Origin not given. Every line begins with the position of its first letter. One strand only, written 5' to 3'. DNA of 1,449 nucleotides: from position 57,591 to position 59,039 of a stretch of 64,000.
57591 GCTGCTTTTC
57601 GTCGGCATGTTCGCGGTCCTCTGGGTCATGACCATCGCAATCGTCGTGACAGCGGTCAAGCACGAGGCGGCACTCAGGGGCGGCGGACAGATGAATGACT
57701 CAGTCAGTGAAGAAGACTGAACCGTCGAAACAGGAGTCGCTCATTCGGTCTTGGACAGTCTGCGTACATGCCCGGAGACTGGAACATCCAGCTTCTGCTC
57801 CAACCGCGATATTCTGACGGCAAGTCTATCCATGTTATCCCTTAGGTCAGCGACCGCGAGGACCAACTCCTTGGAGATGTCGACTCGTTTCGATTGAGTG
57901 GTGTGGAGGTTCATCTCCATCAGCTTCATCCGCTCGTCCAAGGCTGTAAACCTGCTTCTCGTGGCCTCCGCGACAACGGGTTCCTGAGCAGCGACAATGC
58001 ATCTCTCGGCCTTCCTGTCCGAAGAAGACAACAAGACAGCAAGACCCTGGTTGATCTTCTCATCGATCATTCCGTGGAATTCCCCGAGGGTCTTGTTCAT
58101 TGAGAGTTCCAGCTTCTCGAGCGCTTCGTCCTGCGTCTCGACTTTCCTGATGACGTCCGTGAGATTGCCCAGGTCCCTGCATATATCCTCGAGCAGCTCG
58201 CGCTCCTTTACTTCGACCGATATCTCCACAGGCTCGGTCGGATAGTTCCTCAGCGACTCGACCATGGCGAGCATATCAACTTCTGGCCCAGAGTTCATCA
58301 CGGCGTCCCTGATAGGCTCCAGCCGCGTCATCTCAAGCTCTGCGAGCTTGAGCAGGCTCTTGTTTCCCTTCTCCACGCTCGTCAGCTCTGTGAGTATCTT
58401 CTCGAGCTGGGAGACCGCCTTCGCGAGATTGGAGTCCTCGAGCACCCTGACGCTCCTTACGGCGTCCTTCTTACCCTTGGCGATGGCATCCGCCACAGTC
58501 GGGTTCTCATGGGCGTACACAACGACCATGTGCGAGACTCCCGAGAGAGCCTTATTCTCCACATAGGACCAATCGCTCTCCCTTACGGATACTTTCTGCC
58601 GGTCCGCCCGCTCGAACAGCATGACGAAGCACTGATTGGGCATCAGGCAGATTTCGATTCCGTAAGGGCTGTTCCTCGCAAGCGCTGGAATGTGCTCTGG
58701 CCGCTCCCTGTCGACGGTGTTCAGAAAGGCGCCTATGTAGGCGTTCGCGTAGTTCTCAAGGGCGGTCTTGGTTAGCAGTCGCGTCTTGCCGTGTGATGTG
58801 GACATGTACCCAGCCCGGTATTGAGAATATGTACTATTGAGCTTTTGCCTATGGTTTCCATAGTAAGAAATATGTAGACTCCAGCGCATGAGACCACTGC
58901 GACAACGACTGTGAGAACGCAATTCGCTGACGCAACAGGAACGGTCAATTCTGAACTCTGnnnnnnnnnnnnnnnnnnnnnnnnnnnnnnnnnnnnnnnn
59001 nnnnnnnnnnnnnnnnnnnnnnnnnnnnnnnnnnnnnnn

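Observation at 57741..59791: Eukaryote-like Ras/Rab-type small GTPase with a long helical C-terminal tail, divergently paired with a coiled-coil protein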

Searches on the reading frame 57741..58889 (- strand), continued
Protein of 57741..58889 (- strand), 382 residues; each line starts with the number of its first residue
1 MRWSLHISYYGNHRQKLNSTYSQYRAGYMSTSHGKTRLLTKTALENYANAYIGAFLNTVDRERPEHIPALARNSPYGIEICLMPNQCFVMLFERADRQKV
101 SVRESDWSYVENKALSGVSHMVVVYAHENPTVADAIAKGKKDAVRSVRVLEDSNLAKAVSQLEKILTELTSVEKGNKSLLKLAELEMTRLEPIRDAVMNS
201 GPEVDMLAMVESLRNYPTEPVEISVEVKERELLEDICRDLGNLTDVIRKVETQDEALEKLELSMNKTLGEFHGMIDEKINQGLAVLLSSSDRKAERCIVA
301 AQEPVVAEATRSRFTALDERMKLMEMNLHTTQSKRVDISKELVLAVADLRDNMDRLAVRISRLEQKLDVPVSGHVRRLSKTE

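Call 67: search_protein_families(library=pfam, proteins=[L037:7084-7731:+, L037:7724-8350:-, L037:7793-8455:+, L037:8802-9143:-, L037:9256-9660:-, L037:11058-11480:-, L037:11680-12849:-, L037:12827-14164:+, L037:12821-14098:-], max_evalue=0.001)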
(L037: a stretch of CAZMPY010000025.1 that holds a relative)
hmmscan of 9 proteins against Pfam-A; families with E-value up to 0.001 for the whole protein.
L037:7084-7731:+ (215 aa): 0 families

L037:7724-8350:- (208 aa): 1 family
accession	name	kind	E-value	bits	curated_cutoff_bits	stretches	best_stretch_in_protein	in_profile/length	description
PF01917.21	Arch_flagellin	-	1.9e-26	93.7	29.5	1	15-190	1-158/162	Archaebacterial flagellin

L037:7793-8455:+ (220 aa): 0 families

L037:8802-9143:- (113 aa): 5 families
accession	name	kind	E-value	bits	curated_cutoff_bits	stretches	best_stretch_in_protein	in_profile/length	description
PF12840.13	HTH_20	-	6.1e-07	29.8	27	1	9-56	3-51/51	Helix-turn-helix domain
PF01978.25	TrmB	-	4.6e-05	23.6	25.6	1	20-71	19-63/68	Sugar-specific transcriptional regulator TrmB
PF24409.1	wHTH-PRTase_assc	-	0.00046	20.6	27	1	13-66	1-53/83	wHTH-PRTase associated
PF12802.13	MarR_2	-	0.00056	20.5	27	1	15-59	10-56/61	MarR family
PF25213.1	HVO_A0261_N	-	0.00086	19.6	35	0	13-61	14-64/86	HVO_A0261 N-terminal domain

L037:9256-9660:- (134 aa): 0 families

L037:11058-11480:- (140 aa): 3 families
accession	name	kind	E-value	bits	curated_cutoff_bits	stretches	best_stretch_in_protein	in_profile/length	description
PF13412.12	HTH_24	-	2.8e-11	43.2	21.9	1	2-40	10-48/48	Winged helix-turn-helix DNA-binding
PF13404.12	HTH_AsnC-type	-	1.1e-09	38.4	27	1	3-33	11-41/42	AsnC-type helix-turn-helix domain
PF01037.27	AsnC_trans_reg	-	1.2e-08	35.2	25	1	69-130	10-72/73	Lrp/AsnC ligand binding domain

L037:11680-12849:- (389 aa): 1 family
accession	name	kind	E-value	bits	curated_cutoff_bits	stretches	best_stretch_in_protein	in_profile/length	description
PF03692.20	CxxCxxCC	-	1.1e-08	36.1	23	1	26-105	2-72/85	Putative zinc- or iron-chelating domain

L037:12827-14164:+ (445 aa): 0 families

L037:12821-14098:- (425 aa): 2 families
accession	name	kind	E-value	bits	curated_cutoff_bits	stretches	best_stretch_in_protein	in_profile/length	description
PF01979.26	Amidohydro_1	-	4.7e-20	72.6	25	1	49-401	1-343/345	Amidohydrolase family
PF07969.17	Amidohydro_3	-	9.8e-06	25.7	29.7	0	325-377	404-457/472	Amidohydrolase family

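Call 76: search_protein_families(library=padloc, proteins=[window:57741-58805:-], max_evalue=0.01)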
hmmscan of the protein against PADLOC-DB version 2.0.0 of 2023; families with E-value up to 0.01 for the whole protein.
window:57741-58805:- (354 aa): 0 families

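Call 77: search_protein_families(library=phrogs, proteins=[window:57741-58805:-], max_evalue=0.01)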
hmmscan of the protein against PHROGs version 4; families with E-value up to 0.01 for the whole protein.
window:57741-58805:- (354 aa): 0 families

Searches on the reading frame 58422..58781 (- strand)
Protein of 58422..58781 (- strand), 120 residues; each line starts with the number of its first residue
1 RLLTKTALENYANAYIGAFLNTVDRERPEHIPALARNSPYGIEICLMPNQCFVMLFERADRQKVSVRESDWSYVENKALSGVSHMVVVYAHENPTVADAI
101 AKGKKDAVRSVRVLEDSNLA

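Call 29: search_solved_structures(query=A3, max_evalue=10, show_alignments=3)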
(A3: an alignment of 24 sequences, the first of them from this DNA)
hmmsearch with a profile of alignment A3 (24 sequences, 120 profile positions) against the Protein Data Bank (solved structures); distinct sequences matched with E-value up to 10: 0.

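Call 33: search_protein_families(library=pfam, alignment_id=A3, max_evalue=10)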
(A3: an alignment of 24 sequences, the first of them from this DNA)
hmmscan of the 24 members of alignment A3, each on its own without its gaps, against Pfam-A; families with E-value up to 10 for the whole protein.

A. member 1, seq(120 aa): 3 families
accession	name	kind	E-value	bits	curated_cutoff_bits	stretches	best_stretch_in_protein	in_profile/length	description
PF14778.11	ODR4-like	-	0.035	13.4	24.5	1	86-112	269-295/375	Odorant response abnormal 4-like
PF16462.11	Phage_TAC_14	-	0.11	12.9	22.1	1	86-111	82-107/113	Phage tail assembly chaperone protein, TAC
PF18463.6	PCSK9_C3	-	0.19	12.4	26.7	1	60-105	17-63/74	Proprotein convertase subtilisin-like/kexin type 9 C-terminal domain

B. families by the number of members that match (of 24 scanned): 9 families
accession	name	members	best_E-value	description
PF20509.3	DUF6735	5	0.0089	Family of unknown function (DUF6735)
PF14778.11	ODR4-like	2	0.035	Odorant response abnormal 4-like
PF09941.14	DUF2173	1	0.031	Uncharacterized conserved protein (DUF2173)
PF20455.3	DUF6708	1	0.058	Family of unknown function (DUF6708)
PF01719.23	Rep_OBD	1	0.062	Plasmid replication protein, origin binding domain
PF16462.11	Phage_TAC_14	1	0.11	Phage tail assembly chaperone protein, TAC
PF20240.3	DUF6597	1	0.13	Domain of unknown function (DUF6597)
PF12173.13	BacteriocIIc_cy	1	0.17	Bacteriocin class IIc cyclic gassericin A-like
PF18463.6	PCSK9_C3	1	0.19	Proprotein convertase subtilisin-like/kexin type 9 C-terminal domain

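Call 37: search_protein_representatives(alignment_id=A3)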
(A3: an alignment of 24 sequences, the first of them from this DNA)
Query: 24 sequences, 120 profile positions. Proteins with E-value up to 0.001 (for the whole library): 34; up to 1e-10: 21; up to 1e-30: 13. The best 34 are listed.
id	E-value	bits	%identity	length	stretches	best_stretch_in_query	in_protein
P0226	3.9e-59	214.3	-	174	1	3-119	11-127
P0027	2.6e-58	211.6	-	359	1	2-120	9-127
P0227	2.4e-55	202.0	-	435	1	3-120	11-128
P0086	6.8e-54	197.3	-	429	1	3-120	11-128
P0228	1.2e-45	170.8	-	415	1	3-119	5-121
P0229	9.6e-44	164.6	-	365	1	3-119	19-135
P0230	2.2e-43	163.5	-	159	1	2-119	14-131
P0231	1.8e-42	160.5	-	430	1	2-119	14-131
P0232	2.5e-42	160.0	-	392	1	4-119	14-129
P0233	1.2e-41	157.8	-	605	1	3-119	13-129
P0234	7.9e-40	152.0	-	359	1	4-120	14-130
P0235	9.6e-38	145.2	-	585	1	4-119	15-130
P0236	1.3e-37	144.8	-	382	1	8-119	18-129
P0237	1.6e-25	105.8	-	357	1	5-119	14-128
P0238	1.8e-23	99.2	-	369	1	3-117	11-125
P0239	3.4e-21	91.8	-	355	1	3-119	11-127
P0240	7.0e-19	84.4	-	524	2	7-112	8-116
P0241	6.9e-16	74.7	-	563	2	7-113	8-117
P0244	2.6e-11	59.9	-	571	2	4-113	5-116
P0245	2.6e-09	53.5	-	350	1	7-115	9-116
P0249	3.1e-08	50.0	-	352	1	5-114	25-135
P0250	6.3e-08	49.0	-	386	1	8-115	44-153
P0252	3.0e-06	43.6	-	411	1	7-112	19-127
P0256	6.9e-04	36.0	-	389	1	8-118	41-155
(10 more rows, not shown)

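Call 44: list_cluster_members(proteins=[P0237, P0239, P0240, P0241, P0244, P0245, P0249, P0250, P0252, P0256])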
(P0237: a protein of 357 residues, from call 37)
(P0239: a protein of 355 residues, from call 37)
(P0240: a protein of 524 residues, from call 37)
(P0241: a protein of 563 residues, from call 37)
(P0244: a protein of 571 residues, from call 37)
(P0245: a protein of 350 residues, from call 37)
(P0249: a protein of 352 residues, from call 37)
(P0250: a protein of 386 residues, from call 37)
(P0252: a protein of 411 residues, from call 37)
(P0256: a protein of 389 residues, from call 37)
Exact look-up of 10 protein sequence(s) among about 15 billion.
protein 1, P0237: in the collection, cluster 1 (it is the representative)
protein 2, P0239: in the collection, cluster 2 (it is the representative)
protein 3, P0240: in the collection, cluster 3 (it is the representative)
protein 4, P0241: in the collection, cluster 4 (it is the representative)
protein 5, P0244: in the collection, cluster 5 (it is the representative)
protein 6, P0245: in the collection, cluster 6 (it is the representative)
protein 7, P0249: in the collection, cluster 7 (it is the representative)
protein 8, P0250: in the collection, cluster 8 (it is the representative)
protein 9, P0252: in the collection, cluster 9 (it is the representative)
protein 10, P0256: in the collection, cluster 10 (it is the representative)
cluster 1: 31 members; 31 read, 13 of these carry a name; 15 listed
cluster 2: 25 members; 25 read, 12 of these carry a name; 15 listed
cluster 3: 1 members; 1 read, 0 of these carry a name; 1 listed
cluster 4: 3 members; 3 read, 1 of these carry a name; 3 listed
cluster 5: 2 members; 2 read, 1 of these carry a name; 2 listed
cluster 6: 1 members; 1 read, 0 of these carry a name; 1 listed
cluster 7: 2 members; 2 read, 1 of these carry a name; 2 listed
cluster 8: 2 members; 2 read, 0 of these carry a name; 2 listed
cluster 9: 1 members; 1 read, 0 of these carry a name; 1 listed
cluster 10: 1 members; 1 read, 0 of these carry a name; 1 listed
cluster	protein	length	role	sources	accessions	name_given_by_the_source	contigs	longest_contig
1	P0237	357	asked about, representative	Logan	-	-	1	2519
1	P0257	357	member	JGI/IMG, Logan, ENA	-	hypothetical protein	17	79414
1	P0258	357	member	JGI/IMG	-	hypothetical protein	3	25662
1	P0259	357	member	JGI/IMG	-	hypothetical protein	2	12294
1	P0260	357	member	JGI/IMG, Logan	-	hypothetical protein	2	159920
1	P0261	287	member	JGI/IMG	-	TPP-dependent indolepyruvate ferredoxin oxidoreductase alpha subunit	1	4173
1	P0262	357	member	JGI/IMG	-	hypothetical protein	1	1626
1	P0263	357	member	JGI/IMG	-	hypothetical protein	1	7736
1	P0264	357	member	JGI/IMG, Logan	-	hypothetical protein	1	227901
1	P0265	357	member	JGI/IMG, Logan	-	hypothetical protein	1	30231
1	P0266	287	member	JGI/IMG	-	TPP-dependent indolepyruvate ferredoxin oxidoreductase alpha subunit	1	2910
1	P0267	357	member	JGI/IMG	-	hypothetical protein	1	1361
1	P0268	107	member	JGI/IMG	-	hypothetical protein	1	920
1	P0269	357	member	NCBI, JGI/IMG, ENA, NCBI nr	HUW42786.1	MAG TPA: hypothetical protein VMW02_00970 [Thermoplasmata archaeon] | hypothetical protein [Thermoplasmata archaeon]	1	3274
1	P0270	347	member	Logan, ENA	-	-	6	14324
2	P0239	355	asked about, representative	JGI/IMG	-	-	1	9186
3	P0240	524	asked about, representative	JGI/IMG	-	-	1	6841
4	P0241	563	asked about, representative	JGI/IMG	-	-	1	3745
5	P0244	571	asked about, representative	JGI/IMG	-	hypothetical protein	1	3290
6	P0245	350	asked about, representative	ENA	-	-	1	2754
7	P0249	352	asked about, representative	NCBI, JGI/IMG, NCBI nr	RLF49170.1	MAG: hypothetical protein DRN20_02830 [Thermoplasmata archaeon]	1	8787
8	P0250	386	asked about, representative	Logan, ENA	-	-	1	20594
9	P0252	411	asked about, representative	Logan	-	-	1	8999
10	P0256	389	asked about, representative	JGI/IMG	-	-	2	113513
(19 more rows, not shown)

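Call 47: find_related_loci(query=A7, collection=metagenome_contigs, flank=6000)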
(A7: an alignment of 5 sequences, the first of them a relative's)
Query A7 (352 aa) in metagenome_contigs; peptide patterns used: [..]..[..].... (x = any residue, [..] = any of these).
138 stretches matched a pattern; 7 encode a relative of the query (tblastn E <= 1e-3); 7 distinct loci.
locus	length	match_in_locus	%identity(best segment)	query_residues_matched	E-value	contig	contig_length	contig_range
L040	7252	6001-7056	100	1-352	0e+0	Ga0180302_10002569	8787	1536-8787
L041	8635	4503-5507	30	2-297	7e-41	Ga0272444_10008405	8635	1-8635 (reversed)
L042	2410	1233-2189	32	23-282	1e-20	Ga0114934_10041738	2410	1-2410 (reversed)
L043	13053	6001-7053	35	28-300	1e-19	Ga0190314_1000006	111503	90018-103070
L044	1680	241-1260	27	23-325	4e-19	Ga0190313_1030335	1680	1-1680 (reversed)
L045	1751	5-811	29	154-342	2e-9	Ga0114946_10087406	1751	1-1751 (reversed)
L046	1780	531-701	36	250-325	5e-7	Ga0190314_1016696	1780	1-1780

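Call 52: search_protein_families(library=pfam, proteins=[L040:1923-5636:-, L040:1441-1914:-, L040:672-1451:+, L041:3412-3855:+, L041:2064-3302:+, L041:5664-7400:-, L043:4295-5317:-, L043:2736-3821:-, L043:8111-9325:+, L041:827-2008:+], max_evalue=0.001)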
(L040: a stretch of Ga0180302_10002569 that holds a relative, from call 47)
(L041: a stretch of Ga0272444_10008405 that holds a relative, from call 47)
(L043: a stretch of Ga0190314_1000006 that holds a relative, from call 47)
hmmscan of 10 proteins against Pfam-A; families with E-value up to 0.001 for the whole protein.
L040:1923-5636:- (1237 aa): 0 families

L040:1441-1914:- (157 aa): 0 families

L040:672-1451:+ (259 aa): 9 families
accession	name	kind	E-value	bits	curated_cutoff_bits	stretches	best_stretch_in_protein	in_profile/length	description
PF08704.16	GCD14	-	9.3e-36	124.2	26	1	75-237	16-183/247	tRNA methyltransferase complex GCD14 subunit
PF13847.12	Methyltransf_31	-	4.4e-08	33.4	27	1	101-199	5-110/145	Methyltransferase domain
PF13649.12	Methyltransf_25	-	1.4e-07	32.5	27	1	103-194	1-97/97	Methyltransferase domain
PF08241.18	Methyltransf_11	-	3e-06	28.2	21.2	1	105-197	2-94/95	Methyltransferase domain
PF01135.25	PCMT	-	4.5e-06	27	20.3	1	80-167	54-140/210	Protein-L-isoaspartate(D-aspartate) O-methyltransferase (PCMT)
PF01596.23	Methyltransf_3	-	2.6e-05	24.1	22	1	82-166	27-111/204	O-methyltransferase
PF01209.24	Ubie_methyltran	-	0.00038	20.3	20.1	1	90-172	38-122/233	ubiE/COQ5 methyltransferase family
PF08242.18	Methyltransf_12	-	0.00052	21.1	30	0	107-196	4-98/98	Methyltransferase domain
PF02475.24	TRM5-TYW2_MTfase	-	0.00092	19.6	28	0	98-199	35-136/164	TRM5/TYW2 methyltransferase domain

L041:3412-3855:+ (147 aa): 1 family
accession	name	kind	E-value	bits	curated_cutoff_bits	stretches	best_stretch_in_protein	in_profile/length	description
PF01592.21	NifU_N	-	8.2e-40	136.3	22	1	5-122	2-122/127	NifU-like N terminal domain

L041:2064-3302:+ (412 aa): 1 family
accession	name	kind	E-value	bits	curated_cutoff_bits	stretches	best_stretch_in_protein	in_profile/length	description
PF00266.25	Aminotran_5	-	1.6e-62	212.1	21.5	1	9-377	1-370/371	Aminotransferase class-V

L041:5664-7400:- (578 aa): 3 families
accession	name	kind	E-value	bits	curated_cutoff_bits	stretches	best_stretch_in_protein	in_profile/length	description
PF00749.27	tRNA-synt_1c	-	2.2e-102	342.6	23.4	1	35-349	2-313/314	tRNA synthetases class I (E and Q), catalytic domain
PF03950.23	tRNA-synt_1c_C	-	2.4e-29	101.8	23.9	1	352-453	1-91/91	tRNA synthetases class I (E and Q), anti-codon binding domain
PF20974.2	tRNA-synt_1c_C2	-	8.1e-25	87.7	23.9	1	470-545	1-69/69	tRNA synthetases class I (E and Q), anti-codon binding domain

L043:4295-5317:- (340 aa): 1 family
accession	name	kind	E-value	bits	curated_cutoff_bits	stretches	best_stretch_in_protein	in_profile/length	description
PF07521.17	RMMBL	-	1.3e-11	44.7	21.6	1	289-339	10-62/63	Zn-dependent metallo-hydrolase RNA specificity domain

L043:2736-3821:- (361 aa): 2 families
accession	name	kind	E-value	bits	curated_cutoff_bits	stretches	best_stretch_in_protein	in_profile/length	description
PF00160.26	Pro_isomerase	-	7e-46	156.8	21.7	1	205-357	4-159/159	Cyclophilin type peptidyl-prolyl cis-trans isomerase/CLD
PF18884.5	TSP3_bac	-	1e-14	54.5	25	1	152-173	1-22/22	Bacterial TSP3 repeat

L043:8111-9325:+ (404 aa): 4 families
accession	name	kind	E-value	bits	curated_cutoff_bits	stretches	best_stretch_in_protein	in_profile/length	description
PF00113.28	Enolase_C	-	2.1e-68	231.3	21.5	1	136-402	4-281/296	Enolase, C-terminal TIM barrel domain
PF03952.21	Enolase_N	-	2.5e-40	138.1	35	1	4-125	1-131/131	Enolase, N-terminal domain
PF13378.12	MR_MLE_C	-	1.2e-10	41.9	29.4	1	255-371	55-168/219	Enolase C-terminal domain-like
PF07476.17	MAAL_C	-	0.00024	20.8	27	1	288-376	129-218/249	Methylaspartate ammonia-lyase C-terminus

L041:827-2008:+ (393 aa): 4 families
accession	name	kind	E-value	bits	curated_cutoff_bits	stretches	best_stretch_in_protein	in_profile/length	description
PF00266.25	Aminotran_5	-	1e-108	364.1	21.5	1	18-383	1-370/371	Aminotransferase class-V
PF00155.27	Aminotran_1_2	-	6.2e-07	29.4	19.7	1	62-239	44-244/361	Aminotransferase class I and II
PF01212.27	Beta_elim_lyase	-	9e-06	25.6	27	1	80-237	49-220/288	Beta-eliminating lyase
PF01041.23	DegT_DnrJ_EryC1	-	9.7e-05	22.2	19.8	1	79-198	40-153/360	DegT/DnrJ/EryC1/StrS aminotransferase family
